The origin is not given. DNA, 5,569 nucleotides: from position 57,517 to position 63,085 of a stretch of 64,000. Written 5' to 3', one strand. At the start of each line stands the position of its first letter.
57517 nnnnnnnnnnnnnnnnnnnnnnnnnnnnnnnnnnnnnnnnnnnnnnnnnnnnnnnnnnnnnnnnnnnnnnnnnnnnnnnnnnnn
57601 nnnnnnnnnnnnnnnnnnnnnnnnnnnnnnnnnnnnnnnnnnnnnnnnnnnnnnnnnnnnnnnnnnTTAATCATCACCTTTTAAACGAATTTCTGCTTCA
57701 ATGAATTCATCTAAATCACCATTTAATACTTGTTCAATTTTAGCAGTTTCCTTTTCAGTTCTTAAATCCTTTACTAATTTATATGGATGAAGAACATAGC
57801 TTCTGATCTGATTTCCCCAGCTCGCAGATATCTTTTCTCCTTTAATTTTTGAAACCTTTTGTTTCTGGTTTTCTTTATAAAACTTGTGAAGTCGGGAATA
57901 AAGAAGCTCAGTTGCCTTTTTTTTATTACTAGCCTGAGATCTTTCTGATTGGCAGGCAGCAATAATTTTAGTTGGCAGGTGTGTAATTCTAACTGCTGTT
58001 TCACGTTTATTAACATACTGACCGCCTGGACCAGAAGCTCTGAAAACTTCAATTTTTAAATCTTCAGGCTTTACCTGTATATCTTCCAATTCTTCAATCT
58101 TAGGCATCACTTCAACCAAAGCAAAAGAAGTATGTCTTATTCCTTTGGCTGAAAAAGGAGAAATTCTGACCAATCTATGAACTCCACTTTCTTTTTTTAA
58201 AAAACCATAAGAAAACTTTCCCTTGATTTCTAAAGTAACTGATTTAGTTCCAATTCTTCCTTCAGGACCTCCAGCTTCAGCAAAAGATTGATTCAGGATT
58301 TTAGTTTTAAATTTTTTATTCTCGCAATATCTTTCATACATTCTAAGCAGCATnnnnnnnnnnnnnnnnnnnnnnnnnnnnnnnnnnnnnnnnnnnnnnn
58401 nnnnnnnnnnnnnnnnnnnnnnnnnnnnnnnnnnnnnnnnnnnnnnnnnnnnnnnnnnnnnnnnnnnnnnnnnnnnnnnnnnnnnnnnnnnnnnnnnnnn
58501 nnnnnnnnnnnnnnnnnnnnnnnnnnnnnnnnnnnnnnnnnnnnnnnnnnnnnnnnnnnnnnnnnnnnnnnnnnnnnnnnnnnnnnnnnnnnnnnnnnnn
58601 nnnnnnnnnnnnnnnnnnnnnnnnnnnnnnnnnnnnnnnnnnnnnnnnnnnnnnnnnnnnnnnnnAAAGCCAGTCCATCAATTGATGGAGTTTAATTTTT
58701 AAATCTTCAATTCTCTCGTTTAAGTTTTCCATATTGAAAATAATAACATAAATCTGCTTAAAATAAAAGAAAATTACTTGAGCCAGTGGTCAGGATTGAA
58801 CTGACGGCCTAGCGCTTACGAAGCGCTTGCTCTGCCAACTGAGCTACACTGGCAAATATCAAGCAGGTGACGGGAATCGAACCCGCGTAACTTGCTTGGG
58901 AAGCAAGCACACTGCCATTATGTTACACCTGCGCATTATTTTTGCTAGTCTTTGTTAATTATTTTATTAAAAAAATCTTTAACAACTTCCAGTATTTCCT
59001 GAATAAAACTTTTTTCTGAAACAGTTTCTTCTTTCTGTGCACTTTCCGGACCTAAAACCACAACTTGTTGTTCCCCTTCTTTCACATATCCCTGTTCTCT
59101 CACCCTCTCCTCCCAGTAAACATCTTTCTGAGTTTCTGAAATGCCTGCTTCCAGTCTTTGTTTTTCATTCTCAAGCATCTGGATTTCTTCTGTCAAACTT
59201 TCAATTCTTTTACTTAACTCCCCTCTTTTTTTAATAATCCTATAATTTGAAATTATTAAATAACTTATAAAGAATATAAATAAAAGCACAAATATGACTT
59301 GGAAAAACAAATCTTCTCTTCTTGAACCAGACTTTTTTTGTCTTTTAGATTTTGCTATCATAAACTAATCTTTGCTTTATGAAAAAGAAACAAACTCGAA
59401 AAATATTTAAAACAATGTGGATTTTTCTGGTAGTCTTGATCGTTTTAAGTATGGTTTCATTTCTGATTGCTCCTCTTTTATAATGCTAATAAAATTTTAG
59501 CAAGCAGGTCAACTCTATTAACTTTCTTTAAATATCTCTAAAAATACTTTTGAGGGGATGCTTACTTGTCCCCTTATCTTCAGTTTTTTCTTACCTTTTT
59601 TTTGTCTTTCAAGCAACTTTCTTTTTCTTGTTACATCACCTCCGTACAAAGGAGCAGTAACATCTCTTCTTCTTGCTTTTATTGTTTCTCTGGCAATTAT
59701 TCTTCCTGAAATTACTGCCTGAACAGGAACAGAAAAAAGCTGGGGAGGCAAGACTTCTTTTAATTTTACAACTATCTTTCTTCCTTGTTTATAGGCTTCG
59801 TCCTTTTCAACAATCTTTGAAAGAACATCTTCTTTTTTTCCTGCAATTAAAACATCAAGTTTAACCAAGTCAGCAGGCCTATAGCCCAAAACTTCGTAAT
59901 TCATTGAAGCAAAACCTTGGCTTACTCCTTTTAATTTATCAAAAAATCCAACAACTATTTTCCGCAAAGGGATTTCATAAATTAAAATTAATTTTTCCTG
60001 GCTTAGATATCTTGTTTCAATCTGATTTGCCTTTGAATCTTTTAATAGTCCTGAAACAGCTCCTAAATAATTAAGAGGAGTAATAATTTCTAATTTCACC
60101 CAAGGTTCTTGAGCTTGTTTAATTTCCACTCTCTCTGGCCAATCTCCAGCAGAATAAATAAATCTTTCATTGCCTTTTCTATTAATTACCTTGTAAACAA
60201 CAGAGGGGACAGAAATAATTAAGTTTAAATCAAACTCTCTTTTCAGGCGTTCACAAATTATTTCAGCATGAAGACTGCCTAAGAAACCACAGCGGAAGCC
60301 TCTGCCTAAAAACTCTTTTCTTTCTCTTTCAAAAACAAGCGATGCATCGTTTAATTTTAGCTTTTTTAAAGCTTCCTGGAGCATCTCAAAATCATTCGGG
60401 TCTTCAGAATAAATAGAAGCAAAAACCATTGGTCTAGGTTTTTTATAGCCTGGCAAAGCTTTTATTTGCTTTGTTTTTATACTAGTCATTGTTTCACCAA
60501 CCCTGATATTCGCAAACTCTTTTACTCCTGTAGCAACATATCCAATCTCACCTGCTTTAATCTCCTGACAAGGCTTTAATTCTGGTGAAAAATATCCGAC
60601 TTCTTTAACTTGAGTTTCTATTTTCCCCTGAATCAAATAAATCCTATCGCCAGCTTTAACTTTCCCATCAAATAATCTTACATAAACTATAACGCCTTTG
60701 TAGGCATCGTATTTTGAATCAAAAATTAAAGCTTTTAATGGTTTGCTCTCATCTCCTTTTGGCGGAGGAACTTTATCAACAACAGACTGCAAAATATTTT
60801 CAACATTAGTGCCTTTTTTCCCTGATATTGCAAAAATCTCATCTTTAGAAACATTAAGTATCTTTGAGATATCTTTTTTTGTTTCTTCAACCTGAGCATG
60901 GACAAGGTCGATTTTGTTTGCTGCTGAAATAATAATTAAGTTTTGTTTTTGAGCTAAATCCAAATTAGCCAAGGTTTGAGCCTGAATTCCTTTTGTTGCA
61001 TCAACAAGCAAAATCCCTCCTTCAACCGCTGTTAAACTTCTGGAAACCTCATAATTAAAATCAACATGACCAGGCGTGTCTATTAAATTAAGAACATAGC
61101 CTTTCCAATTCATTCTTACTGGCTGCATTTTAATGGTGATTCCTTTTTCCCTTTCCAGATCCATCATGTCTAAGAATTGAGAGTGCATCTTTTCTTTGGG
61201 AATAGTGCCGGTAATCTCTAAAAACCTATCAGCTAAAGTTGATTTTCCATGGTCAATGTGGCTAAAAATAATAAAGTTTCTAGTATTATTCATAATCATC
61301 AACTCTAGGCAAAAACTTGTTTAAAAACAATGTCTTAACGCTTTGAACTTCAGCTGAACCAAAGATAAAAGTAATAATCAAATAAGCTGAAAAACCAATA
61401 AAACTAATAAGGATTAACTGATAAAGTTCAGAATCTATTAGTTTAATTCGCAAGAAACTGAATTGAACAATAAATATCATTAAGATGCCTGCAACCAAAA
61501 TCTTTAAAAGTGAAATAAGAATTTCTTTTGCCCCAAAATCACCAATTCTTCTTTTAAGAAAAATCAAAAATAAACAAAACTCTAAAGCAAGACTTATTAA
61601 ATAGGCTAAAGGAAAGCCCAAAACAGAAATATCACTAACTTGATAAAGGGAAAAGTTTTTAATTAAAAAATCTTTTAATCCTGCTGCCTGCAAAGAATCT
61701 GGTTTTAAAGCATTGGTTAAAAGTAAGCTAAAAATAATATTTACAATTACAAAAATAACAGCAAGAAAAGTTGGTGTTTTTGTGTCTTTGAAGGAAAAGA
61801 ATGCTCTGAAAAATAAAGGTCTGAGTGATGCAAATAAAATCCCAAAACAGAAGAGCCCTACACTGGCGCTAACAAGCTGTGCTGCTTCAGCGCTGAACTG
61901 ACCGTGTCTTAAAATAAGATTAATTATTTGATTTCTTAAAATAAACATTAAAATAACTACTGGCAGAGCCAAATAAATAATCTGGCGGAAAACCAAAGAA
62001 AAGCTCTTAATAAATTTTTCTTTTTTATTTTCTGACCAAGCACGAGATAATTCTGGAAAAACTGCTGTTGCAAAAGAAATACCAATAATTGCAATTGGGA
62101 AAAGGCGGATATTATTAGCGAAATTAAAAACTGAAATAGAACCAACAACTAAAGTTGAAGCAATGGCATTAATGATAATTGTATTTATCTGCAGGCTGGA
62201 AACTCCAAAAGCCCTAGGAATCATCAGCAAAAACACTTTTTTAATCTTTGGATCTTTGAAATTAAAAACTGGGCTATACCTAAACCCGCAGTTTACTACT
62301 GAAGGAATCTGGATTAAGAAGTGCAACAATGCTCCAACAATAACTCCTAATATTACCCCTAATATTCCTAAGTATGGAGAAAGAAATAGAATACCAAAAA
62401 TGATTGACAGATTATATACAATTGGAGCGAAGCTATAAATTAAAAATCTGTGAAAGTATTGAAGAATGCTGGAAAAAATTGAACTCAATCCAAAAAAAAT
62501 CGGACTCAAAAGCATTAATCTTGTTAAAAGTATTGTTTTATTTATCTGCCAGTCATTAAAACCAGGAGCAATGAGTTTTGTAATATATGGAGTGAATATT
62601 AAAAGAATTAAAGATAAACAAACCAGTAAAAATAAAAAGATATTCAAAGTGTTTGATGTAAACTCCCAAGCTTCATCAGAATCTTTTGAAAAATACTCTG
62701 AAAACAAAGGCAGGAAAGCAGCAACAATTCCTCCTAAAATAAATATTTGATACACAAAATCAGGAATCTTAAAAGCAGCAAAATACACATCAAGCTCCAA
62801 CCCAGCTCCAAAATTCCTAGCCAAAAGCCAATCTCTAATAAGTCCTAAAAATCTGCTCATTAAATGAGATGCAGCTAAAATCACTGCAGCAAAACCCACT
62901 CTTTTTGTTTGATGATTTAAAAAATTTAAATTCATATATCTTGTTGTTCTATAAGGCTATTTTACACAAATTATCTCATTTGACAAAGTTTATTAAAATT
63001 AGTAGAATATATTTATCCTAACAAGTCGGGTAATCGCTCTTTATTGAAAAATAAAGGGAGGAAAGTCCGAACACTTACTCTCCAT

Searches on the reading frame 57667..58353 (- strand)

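Call 31: search_protein_families(library=pfam, proteins=[window:57667-58353:-], max_evalue=0.00001)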
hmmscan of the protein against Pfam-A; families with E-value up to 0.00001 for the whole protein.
window:57667-58353:- (228 aa): 2 families
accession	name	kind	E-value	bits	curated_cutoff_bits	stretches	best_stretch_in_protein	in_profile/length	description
PF00472.26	RF-1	-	2.7e-36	124.5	35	1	90-198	4-116/116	RF-1 domain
PF03462.23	PCRF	-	4.3e-25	89.1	24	1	1-80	121-194/194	PCRF domain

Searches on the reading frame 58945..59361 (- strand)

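Call 80: search_protein_families(library=pfam, proteins=[window:58945-59361:-], max_evalue=0.0001)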
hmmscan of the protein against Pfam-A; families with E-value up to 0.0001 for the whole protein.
window:58945-59361:- (138 aa): 1 family
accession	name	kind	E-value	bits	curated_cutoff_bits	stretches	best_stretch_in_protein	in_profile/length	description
PF04977.20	DivIC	-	2.6e-09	37.2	28.9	1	27-102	3-77/80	Septum formation initiator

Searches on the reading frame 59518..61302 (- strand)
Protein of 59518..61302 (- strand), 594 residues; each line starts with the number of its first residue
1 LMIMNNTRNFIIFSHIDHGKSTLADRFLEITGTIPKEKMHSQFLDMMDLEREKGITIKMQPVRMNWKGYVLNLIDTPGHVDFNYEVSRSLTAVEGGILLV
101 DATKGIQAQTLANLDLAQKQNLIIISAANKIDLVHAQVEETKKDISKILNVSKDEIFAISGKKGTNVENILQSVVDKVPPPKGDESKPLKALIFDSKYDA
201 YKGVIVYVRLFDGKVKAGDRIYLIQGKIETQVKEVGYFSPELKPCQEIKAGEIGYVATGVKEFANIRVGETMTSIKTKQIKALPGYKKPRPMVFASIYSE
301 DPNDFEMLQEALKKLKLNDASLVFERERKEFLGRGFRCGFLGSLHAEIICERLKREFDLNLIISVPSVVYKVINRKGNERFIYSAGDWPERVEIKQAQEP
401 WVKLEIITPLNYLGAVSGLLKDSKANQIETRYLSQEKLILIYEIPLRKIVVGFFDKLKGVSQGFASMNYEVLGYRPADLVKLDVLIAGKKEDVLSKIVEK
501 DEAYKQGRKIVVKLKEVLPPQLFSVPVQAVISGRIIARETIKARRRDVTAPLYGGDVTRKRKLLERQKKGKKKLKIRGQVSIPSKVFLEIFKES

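Call 31: search_protein_families(library=pfam, proteins=[window:59518-61302:-], max_evalue=0.00001)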
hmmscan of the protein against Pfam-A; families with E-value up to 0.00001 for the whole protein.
window:59518-61302:- (594 aa): 5 families
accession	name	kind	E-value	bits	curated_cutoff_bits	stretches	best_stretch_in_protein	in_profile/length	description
PF00009.33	GTP_EFTU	-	1.6e-51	175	26.5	1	6-180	2-188/188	Elongation factor Tu GTP binding domain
PF06421.17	LepA_C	-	2.7e-38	130.8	29.7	1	487-592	2-107/107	GTP-binding protein LepA C-terminus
PF00679.30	EFG_C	-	1.1e-18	67.4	27.9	1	398-483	3-87/89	Elongation factor G C-terminus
PF03144.31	GTP_EFTU_D2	-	8.5e-10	39.4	30.3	1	203-273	1-73/73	Elongation factor Tu domain 2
PF14492.12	EFG_III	-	1.4e-08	35.1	27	1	289-363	2-73/75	Elongation Factor G, domain III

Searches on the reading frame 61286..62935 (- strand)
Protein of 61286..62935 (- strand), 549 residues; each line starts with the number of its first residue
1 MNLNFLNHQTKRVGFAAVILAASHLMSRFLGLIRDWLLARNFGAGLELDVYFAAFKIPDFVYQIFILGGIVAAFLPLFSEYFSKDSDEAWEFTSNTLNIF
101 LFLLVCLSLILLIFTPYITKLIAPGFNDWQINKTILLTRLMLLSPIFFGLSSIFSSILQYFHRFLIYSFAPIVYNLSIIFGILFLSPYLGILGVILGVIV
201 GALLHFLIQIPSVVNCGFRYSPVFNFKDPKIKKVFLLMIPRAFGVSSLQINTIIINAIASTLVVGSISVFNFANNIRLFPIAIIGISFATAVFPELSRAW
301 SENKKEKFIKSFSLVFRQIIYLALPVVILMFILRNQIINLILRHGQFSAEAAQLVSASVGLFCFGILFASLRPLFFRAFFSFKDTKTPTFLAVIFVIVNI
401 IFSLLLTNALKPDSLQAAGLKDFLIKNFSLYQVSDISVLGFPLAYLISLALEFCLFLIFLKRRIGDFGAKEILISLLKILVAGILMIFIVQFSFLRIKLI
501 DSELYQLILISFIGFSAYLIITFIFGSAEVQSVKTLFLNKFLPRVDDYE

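Call 80: search_protein_families(library=pfam, proteins=[window:61286-62935:-], max_evalue=0.0001)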
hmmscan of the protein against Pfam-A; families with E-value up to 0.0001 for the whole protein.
window:61286-62935:- (549 aa): 2 families
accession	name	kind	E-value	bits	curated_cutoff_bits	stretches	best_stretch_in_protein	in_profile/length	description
PF03023.19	MurJ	-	8.5e-88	295.4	27.4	1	39-490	2-429/451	Lipid II flippase MurJ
PF01554.23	MatE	-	2.6e-08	34.2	24.9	1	242-404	3-160/161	MatE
